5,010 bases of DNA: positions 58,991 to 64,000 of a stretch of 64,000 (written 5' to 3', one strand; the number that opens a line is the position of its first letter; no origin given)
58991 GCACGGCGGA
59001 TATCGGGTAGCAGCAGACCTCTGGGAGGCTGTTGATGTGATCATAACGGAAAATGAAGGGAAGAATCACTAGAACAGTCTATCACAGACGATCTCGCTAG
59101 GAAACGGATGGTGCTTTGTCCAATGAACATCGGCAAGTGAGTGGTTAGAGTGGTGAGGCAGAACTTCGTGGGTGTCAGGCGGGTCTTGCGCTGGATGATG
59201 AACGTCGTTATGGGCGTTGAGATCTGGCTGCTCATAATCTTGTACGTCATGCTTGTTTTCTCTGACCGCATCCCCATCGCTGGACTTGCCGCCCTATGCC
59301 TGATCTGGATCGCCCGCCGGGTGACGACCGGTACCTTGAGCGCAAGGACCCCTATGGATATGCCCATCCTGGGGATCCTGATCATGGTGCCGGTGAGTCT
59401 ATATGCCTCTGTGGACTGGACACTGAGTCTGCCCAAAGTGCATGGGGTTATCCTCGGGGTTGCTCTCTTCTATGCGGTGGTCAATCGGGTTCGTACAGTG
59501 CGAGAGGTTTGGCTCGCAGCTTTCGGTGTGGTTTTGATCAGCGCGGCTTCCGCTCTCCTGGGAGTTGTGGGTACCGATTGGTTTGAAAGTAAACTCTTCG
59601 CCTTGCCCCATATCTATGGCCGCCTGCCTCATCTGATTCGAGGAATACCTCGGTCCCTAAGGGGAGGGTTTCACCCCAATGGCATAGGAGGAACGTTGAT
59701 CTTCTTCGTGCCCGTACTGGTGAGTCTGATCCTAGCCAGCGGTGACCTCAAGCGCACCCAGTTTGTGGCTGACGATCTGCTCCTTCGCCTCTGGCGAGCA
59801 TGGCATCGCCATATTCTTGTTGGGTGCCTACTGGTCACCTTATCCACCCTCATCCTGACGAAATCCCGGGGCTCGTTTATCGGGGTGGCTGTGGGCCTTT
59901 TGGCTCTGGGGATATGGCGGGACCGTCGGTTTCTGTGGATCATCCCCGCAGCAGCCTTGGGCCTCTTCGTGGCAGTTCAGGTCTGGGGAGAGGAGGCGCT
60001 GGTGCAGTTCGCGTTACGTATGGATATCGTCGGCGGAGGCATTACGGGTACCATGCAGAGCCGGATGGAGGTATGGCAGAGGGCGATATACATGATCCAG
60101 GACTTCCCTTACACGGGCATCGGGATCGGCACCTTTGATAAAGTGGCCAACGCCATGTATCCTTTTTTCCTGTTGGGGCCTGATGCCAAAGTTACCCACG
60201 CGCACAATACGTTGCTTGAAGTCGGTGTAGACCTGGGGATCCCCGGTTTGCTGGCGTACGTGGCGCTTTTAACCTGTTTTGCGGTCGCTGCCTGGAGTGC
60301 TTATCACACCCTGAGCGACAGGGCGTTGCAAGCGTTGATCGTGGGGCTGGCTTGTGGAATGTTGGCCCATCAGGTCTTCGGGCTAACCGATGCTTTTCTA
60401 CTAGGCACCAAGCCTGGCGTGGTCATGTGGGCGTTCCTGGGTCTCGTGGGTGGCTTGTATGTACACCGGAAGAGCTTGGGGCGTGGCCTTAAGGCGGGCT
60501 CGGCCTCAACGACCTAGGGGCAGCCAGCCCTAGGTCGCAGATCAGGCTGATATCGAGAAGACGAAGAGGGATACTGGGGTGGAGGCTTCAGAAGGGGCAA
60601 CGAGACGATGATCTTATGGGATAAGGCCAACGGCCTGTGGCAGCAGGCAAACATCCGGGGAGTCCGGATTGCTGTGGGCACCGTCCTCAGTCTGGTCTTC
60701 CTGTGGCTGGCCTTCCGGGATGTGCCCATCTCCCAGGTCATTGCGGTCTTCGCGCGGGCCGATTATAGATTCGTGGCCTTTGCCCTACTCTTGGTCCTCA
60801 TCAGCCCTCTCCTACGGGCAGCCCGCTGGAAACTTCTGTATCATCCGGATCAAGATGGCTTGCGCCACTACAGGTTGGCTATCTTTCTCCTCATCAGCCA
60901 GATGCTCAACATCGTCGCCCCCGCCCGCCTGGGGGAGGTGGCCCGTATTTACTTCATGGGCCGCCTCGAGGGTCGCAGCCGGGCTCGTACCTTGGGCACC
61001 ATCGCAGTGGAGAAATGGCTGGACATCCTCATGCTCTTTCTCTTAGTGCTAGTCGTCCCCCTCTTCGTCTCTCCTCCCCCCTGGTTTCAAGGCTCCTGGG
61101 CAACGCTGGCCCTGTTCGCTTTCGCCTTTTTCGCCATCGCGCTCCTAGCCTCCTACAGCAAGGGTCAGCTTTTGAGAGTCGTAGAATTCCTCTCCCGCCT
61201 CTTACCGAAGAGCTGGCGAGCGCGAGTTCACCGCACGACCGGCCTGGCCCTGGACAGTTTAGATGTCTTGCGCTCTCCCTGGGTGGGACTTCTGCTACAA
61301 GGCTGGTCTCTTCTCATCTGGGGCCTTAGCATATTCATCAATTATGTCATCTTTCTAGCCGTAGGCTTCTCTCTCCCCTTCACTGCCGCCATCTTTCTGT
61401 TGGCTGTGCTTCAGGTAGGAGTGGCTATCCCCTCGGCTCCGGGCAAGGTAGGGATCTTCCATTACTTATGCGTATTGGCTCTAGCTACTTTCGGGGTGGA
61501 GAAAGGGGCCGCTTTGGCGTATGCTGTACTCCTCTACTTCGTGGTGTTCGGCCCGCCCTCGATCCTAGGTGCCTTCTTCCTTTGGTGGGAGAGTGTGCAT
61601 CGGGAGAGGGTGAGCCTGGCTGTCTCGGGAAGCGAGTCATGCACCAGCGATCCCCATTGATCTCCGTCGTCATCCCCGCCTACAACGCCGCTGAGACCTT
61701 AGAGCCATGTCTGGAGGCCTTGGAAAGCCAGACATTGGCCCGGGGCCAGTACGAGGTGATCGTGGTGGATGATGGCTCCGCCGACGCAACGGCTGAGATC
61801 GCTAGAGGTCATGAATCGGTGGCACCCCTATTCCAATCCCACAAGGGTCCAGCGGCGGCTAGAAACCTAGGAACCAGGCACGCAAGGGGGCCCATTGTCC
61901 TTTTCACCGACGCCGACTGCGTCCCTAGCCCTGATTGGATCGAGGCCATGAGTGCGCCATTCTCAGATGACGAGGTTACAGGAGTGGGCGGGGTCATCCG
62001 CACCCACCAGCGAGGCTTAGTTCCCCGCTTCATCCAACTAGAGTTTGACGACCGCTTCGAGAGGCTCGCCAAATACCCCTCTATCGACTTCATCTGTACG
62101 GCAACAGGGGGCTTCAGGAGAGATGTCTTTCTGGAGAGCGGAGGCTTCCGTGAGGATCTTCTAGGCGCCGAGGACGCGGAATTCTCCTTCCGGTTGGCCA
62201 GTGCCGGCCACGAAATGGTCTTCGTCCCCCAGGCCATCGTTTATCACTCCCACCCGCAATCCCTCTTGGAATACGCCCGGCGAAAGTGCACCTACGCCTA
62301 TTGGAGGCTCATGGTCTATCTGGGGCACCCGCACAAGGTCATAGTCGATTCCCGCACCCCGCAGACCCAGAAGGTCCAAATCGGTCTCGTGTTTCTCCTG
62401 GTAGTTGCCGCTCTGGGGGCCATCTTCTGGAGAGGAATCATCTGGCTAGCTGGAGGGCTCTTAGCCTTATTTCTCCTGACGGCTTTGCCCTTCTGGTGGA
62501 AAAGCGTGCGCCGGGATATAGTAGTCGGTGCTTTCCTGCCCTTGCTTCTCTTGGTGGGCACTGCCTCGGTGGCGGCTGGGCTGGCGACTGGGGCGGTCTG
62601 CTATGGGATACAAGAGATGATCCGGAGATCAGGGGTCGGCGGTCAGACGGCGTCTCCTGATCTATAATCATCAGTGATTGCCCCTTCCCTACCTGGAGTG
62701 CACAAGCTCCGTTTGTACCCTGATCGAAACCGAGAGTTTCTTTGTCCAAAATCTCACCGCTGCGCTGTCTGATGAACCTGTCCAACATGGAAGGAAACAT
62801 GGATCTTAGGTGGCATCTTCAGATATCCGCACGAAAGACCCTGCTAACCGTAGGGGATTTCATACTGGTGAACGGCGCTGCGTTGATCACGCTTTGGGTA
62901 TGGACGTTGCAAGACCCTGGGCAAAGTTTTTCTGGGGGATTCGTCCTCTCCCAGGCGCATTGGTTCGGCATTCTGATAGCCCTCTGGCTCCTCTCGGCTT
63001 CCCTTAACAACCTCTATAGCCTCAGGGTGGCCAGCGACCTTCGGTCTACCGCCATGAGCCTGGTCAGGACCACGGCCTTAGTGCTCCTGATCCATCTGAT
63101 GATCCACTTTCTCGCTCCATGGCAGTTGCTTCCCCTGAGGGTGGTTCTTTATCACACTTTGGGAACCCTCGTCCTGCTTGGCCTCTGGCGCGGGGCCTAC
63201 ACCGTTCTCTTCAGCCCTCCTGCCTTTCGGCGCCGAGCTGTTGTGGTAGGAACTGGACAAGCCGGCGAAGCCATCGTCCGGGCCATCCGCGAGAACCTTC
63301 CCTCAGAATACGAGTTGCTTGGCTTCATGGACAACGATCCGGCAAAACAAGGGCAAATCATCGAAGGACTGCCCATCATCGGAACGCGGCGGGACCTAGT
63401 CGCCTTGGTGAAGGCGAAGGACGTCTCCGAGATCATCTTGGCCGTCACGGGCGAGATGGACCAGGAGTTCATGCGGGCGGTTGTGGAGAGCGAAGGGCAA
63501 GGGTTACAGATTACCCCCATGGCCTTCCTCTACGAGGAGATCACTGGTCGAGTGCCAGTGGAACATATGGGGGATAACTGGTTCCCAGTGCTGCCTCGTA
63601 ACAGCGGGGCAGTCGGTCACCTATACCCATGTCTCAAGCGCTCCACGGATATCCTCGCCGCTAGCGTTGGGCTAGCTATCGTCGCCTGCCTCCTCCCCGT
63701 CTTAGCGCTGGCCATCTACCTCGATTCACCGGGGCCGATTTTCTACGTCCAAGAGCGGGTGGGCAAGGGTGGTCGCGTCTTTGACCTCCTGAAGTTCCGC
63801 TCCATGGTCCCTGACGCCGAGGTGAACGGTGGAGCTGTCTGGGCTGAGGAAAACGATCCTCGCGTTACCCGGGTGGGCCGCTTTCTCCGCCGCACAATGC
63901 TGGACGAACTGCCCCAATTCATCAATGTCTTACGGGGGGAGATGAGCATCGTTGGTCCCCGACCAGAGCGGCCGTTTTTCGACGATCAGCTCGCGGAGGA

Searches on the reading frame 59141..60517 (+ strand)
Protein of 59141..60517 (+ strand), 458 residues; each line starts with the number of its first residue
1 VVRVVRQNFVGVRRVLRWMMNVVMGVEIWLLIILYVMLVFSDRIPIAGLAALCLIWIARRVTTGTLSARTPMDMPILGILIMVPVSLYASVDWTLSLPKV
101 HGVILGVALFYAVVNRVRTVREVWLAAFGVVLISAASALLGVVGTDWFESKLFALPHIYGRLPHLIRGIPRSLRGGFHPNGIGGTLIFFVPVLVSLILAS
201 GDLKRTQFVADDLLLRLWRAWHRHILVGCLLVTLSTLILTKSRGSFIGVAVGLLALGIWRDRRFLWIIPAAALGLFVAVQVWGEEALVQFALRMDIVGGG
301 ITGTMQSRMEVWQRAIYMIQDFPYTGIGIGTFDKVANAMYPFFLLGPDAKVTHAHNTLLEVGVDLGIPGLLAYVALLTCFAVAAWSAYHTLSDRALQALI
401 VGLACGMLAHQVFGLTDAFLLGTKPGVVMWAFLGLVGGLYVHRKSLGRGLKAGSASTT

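Call 74: search_protein_families(library=pfam, proteins=[window:59141-60517:+], max_evalue=0.00001)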
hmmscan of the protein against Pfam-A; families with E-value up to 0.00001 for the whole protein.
window:59141-60517:+ (458 aa): 1 family
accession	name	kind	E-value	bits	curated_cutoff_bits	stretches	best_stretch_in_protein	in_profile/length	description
PF04932.20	Wzy_C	-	7.7e-25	87.9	31.7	1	230-374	3-149/149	O-Antigen ligase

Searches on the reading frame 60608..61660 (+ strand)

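Call 74: search_protein_families(library=pfam, proteins=[window:60608-61660:+], max_evalue=0.00001)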
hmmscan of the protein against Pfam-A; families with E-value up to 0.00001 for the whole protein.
window:60608-61660:+ (350 aa): 1 family
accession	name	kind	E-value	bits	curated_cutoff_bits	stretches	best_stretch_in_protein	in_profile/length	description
PF03706.18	LPG_synthase_TM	-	2.1e-46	159.2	33.4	1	21-321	1-302/302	Lysylphosphatidylglycerol synthase TM region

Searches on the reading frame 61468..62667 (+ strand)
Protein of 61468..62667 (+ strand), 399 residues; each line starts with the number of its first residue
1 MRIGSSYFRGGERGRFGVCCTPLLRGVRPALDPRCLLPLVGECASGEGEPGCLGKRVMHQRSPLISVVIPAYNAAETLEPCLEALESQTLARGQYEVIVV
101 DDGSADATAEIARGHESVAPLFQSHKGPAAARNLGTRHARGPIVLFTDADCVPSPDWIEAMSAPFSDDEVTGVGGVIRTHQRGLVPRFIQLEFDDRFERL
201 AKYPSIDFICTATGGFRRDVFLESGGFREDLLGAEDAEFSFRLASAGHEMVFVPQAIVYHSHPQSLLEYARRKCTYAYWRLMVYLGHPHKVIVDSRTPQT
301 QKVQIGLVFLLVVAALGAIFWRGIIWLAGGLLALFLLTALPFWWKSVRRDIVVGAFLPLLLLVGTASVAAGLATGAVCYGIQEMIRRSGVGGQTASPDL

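Call 74: search_protein_families(library=pfam, proteins=[window:61468-62667:+], max_evalue=0.00001)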
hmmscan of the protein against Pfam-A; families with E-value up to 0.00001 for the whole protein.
window:61468-62667:+ (399 aa): 5 families
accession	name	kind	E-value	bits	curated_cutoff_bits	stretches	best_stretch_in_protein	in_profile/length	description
PF00535.33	Glycos_transf_2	-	6.6e-35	120.9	23.3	1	66-221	1-164/168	Glycosyl transferase family 2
PF13641.12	Glyco_tranf_2_3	-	5.2e-26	92.5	27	1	65-273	3-224/230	Glycosyltransferase like family 2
PF10111.15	Glyco_tranf_2_2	-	5.5e-18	65.9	27.3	1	66-162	1-103/276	Glycosyltransferase like family 2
PF13632.12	Glyco_trans_2_3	-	5.2e-13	49.7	27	1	143-338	1-181/198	Glycosyl transferase family group 2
PF13506.12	Glyco_transf_21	-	3.7e-08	33.5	21.7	1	136-276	26-172/174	Glycosyl transferase family 21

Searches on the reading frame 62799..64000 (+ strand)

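Call 8: search_protein_families(library=pfam, proteins=[window:62799-64000:+], max_evalue=10)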
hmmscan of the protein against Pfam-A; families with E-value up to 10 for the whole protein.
window:62799-64000:+ (400 aa): 6 families
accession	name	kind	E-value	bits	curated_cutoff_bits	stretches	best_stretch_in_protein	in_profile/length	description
PF02397.22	Bac_transf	-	5.4e-45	153.6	27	1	280-395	1-115/179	Bacterial sugar transferase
PF13727.12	CoA_binding_3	-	2.9e-14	53.9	25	1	70-216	3-149/175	CoA-binding domain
PF01408.29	GFO_IDH_MocA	-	0.0014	19.7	24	1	146-248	2-102/120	Oxidoreductase family, NAD-binding Rossmann fold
PF17836.7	PglD_N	-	0.002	19.1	23.4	1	148-216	3-65/78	PglD N-terminal domain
PF03772.21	Competence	-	0.0098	15.7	23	1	29-139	105-211/270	Competence protein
PF02629.25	CoA_binding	-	0.15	13.3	22.3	1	146-230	5-85/97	CoA binding domain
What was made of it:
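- Checked: That protein carries CoA_binding_3 + Bac_transf, which is the Lg-PGT architecture (call 8).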

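Call 66: search_protein_families(library=ncbifam, proteins=[window:62799-64000:+], max_evalue=0.01)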
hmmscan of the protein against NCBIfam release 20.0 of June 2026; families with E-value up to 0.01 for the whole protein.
window:62799-64000:+ (400 aa): 17 families
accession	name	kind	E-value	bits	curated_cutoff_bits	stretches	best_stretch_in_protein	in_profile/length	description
TIGR03025.1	EPS_sugtrans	subfamily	9.8e-89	298.6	295.55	1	28-399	11-377/445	exopolysaccharide biosynthesis polyprenyl glycosylphosphotransferase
TIGR03023.1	WcaJ_sugtrans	equivalog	1.4e-73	248.7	410.75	1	47-397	26-379/453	undecaprenyl-phosphate glucose phosphotransferase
TIGR03013.1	EpsB_2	subfamily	1.1e-71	242.2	393.35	1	51-399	30-373/443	TIGR03013 family XrtA/PEP-CTERM system glycosyltransferase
TIGR03022.1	WbaP_sugtrans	subfamily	2.8e-57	195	403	1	16-389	1-382/456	undecaprenyl-phosphate galactose phosphotransferase WbaP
NF041877.1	EPS_EpsZ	equivalog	5.1e-40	137.5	800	1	57-392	46-388/459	exopolysaccharide biosynthesis polyisoprenyl-phosphate hexose-1-phosphate transferase EpsZ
NF050817.1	PolSacchBiosHfsE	equivalog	6.6e-39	133.9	750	1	144-390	140-382/467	polysaccharide biosynthesis protein HfsE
NF007518.0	PRK10124.1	equivalog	1.6e-38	132.6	684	1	120-390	120-383/464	undecaprenyl-phosphate glucose phosphotransferase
NF052601.1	undeca_RfbP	equivalog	1.6e-35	122.5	330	2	351-389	130-168/244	undecaprenyl-phosphate galactose phosphotransferase family protein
NF011751.0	PRK15204.1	equivalog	8.8e-27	93.8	907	1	87-389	89-402/476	undecaprenyl-phosphate galactose phosphotransferase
NF045514.1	glycotran_HepC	equivalog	2e-23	82.9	140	1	277-389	114-211/220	heterocyst development glycosyltransferase HepC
NF003995.0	PRK05472.2-4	subfamily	1.6e-07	31.1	126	1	146-235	85-172/213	redox-sensing transcriptional repressor Rex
NF003993.0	PRK05472.2-2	equivalog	6.1e-07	29.2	217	1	147-235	86-172/212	redox-sensing transcriptional repressor Rex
TIGR03570.1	NeuD_NnaD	subfamily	1.7e-05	24.5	160.8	1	147-225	2-75/202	NeuD/PglB/VioB family sugar acetyltransferase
NF003994.0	PRK05472.2-3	equivalog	0.00033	20.1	130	1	145-231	87-171/217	redox-sensing transcriptional repressor Rex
NF003989.0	PRK05472.1-3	equivalog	0.0009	19.1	177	1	147-240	88-180/215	redox-sensing transcriptional repressor Rex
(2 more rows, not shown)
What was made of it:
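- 62799..64000 (+): Large phosphoglycosyl transferase (4TMH + PF13727 + Bac_transf), cut by the window end. Its 4-TM bundle is the closest paralog of the regulator's membrane module and it is a candidate partner. TIGR03025 scores 298.6 bits (call 66).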
